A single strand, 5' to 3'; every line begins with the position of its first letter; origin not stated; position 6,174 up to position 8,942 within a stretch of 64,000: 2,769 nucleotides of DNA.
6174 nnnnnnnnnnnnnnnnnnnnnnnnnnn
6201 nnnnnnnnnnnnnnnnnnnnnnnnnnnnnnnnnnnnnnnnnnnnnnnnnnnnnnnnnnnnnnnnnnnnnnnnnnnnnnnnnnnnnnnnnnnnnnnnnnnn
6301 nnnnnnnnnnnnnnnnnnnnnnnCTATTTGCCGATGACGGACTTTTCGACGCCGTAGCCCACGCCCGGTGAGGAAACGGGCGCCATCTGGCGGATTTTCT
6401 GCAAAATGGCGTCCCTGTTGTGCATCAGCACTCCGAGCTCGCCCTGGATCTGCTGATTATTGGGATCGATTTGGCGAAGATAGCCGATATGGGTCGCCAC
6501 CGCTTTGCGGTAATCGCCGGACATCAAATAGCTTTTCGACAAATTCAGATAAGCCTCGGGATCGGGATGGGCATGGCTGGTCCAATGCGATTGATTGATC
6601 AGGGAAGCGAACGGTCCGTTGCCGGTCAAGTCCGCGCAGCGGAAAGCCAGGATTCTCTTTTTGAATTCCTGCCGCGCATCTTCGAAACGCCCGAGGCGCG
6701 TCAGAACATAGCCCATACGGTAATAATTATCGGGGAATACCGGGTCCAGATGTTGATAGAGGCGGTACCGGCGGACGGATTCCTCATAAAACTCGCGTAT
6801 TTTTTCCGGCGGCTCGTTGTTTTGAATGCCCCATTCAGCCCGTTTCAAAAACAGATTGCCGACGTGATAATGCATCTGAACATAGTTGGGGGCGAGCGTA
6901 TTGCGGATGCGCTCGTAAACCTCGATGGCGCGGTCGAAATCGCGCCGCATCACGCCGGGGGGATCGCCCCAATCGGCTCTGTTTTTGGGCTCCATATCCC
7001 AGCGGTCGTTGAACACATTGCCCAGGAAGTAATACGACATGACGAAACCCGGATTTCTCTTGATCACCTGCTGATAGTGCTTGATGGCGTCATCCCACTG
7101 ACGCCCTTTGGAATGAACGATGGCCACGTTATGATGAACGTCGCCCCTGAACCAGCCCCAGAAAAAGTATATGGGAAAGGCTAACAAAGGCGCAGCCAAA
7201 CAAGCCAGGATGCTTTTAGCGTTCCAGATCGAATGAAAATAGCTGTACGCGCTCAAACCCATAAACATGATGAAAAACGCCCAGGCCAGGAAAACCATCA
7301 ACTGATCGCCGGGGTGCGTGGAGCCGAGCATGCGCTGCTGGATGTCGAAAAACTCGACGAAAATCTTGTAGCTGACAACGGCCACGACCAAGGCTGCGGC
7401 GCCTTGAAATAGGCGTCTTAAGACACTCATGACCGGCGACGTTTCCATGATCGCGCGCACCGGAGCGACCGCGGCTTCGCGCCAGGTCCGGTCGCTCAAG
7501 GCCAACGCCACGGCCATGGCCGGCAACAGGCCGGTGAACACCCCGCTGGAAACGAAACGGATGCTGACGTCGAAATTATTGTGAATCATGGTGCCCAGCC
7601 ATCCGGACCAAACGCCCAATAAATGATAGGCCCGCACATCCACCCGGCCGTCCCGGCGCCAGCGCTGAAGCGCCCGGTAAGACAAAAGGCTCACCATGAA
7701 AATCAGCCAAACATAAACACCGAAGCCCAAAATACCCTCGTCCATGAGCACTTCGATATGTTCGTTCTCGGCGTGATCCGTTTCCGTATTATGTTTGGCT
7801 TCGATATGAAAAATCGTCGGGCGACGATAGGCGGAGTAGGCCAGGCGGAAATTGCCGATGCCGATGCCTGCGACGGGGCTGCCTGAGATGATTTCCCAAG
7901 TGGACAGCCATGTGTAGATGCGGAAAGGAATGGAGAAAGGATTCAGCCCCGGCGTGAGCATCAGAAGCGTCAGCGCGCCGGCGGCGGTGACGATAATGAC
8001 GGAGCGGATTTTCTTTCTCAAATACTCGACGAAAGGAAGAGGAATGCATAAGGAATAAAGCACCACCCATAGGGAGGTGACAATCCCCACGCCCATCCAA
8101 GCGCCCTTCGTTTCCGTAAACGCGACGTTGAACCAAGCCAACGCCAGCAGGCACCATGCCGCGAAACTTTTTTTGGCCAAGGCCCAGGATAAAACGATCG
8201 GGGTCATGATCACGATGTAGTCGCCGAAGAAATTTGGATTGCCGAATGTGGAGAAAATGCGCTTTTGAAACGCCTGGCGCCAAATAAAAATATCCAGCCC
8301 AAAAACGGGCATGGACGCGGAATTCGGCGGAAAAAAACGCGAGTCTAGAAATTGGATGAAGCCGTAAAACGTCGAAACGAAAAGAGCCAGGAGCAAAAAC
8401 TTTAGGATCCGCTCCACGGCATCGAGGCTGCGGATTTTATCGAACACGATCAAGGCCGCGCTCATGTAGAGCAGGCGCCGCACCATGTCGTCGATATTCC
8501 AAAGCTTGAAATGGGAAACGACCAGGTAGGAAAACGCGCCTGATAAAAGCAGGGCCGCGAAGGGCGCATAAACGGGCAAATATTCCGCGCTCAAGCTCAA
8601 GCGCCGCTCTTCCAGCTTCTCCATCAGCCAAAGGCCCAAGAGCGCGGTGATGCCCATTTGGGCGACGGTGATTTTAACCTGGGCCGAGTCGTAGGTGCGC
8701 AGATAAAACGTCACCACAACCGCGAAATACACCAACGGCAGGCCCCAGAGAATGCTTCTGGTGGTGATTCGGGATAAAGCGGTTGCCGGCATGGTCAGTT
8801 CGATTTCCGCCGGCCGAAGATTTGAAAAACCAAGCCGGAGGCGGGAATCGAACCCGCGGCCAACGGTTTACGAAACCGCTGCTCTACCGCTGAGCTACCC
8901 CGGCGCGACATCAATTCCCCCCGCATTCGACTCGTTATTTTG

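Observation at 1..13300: The type IV pilus module is contiguous with four TPR-fused glycosylation enzymes, making this a candidate pilin/protein O-glycosylation supercluster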

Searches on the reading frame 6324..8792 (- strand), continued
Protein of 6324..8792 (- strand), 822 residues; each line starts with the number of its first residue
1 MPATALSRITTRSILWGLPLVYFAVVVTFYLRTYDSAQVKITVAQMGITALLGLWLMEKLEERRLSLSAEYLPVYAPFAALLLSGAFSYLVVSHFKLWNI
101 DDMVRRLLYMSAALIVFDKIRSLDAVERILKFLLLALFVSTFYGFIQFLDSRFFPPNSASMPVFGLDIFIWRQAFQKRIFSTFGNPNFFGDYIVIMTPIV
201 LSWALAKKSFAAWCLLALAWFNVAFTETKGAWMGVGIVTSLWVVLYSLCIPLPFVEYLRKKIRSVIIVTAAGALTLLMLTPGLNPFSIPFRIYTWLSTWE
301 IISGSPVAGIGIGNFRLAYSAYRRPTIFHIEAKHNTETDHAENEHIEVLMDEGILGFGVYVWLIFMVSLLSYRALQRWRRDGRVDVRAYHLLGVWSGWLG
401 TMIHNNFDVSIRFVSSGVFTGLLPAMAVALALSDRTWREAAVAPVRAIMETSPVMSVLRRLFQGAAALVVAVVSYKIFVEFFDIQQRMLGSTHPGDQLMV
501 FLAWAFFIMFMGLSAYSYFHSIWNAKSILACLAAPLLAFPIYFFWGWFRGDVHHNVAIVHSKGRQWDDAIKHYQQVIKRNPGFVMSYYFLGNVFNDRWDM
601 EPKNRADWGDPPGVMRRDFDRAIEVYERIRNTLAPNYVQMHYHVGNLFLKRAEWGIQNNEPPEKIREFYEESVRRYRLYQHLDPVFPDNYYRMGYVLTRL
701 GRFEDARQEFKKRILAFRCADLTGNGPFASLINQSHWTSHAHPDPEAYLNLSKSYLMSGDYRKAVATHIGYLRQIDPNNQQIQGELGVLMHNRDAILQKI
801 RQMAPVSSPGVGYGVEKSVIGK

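Call 78: fold_search(model_id=the predicted structure, library=pdb)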
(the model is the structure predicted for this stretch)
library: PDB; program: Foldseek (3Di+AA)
matches with E <= 10: 970; with E <= 0.001: 13
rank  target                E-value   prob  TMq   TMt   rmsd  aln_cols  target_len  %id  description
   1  9qhc_B                1.3e-05  1.00  0.20  0.56  11.6       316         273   20  Crystal structure of 8-repeat CTPR protein with eliminated coordination sites (released 2025-10-22)
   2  9qhc_A                3.3e-05  1.00  0.21  0.56  13.3       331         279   18  Crystal structure of 8-repeat CTPR protein with eliminated coordination sites (released 2025-10-22)
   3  8chy                  3.8e-05  1.00  0.22  0.59  12.2       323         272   20  Crystal structure of an 8-repeat consensus TPR superhelix with Zinc. (released 2024-02-21)
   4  9qhb                  1.9e-04  1.00  0.16  0.37  11.0       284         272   20  Crystal structure of 16-repeat CTPR protein with eliminated coordination sites (released 2025-10-22)
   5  1w3b_B                3.1e-04  1.00  0.19  0.39  18.5       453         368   16  The superhelical TPR domain of O-linked GlcNAc transferase reveals structural similarities to importin alpha. (released 2004-09-09)
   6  1w3b_A                3.1e-04  1.00  0.19  0.37  18.7       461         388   16  The superhelical TPR domain of O-linked GlcNAc transferase reveals structural similarities to importin alpha. (released 2004-09-09)
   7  6eou                  3.5e-04  1.00  0.24  0.50  13.1       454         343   14  O-GlcNAc transferase TPR domain with the intellectual disability associated mutation L254F (released 2018-05-09)
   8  7ntf_B                7.8e-04  1.00  0.15  0.15  12.4       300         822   16  Cryo-EM structure of unliganded O-GlcNAc transferase (released 2021-11-17)
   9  9hvq_Q                7.8e-04  0.99  0.15  0.14  33.1       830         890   13  Structure of the transcribing Pol II-DSIF-PAF-SPT6-RECQL5 complex (released 2025-07-16)
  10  9rtt_Q                8.0e-04  1.00  0.19  0.17  34.0       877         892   11  Activated Elongation Complex with IWS1 and ELOF1 (released 2025-09-03)
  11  7yea_A                8.3e-04  1.00  0.16  0.14  20.1       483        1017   16  Human O-GlcNAc transferase Dimer (released 2023-07-12)
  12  8dth_B                8.7e-04  1.00  0.21  0.24  13.4       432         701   14  Cryo-EM structure of Arabidopsis SPY alternative conformation 2 (released 2023-03-08)
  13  8dtf_A                8.7e-04  1.00  0.20  0.20  22.1       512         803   13  Cryo-EM structure of the full length Arabidopsis SPY with complete TPRs (released 2023-03-08)
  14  2pl2_A                1.0e-03  1.00  0.18  0.59   7.0       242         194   14  Crystal structure of TTC0263: a thermophilic TPR protein in Thermus thermophilus HB27 (released 2008-03-04)
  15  8dtg_B                1.1e-03  1.00  0.22  0.24  17.5       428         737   14  Cryo-EM structure of Arabidopsis SPY alternative conformation 1 (released 2023-03-08)
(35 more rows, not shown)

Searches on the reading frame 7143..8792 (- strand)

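Call 83: search_protein_families(library=ncbifam, proteins=[window:7143-8792:-], max_evalue=1)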
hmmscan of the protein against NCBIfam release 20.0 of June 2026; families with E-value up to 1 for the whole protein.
window:7143-8792:- (550 aa): 1 family
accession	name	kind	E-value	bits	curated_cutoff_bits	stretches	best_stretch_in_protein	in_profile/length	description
TIGR00947.1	2A73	equivalog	4.2e-15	55.7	366.4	1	33-408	30-400/425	IctB family putative bicarbonate transporter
